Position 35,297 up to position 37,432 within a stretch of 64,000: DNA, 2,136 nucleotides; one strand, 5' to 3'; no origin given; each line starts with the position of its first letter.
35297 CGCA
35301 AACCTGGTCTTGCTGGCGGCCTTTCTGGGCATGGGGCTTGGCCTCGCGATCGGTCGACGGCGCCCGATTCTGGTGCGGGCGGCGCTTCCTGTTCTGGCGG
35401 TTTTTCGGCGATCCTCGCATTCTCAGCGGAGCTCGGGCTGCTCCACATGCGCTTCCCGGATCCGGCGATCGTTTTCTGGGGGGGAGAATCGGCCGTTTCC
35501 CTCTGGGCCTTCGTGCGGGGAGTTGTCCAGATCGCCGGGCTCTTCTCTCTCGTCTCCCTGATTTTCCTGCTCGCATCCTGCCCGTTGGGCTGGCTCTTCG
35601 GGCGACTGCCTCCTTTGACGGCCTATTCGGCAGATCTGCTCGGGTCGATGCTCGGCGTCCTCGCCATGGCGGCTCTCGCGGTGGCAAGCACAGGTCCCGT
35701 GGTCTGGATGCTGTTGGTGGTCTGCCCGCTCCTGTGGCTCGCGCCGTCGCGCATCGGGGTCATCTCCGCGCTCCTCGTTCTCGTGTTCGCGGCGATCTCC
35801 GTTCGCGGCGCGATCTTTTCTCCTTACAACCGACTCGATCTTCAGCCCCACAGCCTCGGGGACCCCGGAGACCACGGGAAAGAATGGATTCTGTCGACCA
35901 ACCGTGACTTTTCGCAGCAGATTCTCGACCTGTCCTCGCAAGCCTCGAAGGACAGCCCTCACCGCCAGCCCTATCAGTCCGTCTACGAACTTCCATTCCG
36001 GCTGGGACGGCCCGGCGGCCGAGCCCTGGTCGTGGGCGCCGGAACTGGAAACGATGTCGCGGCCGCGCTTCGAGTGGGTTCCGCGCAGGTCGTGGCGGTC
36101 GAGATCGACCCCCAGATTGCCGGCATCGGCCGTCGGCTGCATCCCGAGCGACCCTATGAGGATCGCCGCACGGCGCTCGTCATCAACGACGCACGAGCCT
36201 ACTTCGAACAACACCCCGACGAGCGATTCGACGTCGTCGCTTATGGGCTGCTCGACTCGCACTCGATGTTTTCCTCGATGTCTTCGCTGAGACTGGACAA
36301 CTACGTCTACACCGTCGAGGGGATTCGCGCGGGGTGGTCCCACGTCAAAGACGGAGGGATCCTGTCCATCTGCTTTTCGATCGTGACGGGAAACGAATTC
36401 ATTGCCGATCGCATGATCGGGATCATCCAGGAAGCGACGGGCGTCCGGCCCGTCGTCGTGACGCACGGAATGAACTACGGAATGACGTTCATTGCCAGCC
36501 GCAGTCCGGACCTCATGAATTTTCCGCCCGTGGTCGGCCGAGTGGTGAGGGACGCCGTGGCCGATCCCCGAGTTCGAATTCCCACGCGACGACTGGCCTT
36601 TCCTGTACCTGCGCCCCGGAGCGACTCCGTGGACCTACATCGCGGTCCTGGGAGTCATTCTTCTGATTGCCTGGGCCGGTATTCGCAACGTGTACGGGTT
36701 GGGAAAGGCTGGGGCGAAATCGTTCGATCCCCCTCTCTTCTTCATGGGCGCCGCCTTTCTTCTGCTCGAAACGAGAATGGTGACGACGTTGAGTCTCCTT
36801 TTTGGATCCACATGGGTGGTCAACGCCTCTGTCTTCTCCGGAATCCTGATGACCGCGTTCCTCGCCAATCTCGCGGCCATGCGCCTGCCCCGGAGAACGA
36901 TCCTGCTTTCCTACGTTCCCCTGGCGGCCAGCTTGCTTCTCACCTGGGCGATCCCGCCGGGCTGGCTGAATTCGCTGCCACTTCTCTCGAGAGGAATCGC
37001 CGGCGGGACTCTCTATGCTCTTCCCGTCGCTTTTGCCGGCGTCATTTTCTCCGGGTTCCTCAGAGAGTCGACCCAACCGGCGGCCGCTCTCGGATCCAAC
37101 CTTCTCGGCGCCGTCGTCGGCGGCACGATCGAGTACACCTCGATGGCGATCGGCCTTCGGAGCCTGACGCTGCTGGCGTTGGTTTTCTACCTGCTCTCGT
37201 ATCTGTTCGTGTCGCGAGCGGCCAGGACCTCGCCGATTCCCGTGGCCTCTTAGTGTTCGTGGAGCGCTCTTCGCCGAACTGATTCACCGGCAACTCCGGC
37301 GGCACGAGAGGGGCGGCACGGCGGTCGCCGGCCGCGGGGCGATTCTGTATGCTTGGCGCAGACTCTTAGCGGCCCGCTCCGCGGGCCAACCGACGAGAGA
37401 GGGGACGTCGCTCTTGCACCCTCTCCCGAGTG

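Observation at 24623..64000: Array of 12 co-oriented receptor-like Ser/Thr kinase - beta-propeller genes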

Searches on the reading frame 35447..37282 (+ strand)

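Call 14: search_protein_families(library=pfam, proteins=[window:35447-37282:+], max_evalue=0.01)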
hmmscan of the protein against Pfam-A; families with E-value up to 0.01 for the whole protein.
window:35447-37282:+ (611 aa): 1 family
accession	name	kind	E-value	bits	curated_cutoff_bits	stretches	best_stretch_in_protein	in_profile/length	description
PF13649.12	Methyltransf_25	-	0.00029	21.9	27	1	194-266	2-70/97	Methyltransferase domain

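Call 86: search_protein_families(library=padloc, proteins=[window:35447-37282:+], max_evalue=0.00001)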
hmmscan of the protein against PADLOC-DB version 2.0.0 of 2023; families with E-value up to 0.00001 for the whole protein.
window:35447-37282:+ (611 aa): 1 family
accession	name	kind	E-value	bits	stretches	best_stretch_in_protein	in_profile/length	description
PDLC04134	mad2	-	2.9e-11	40.9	1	187-310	289-396/492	mads_2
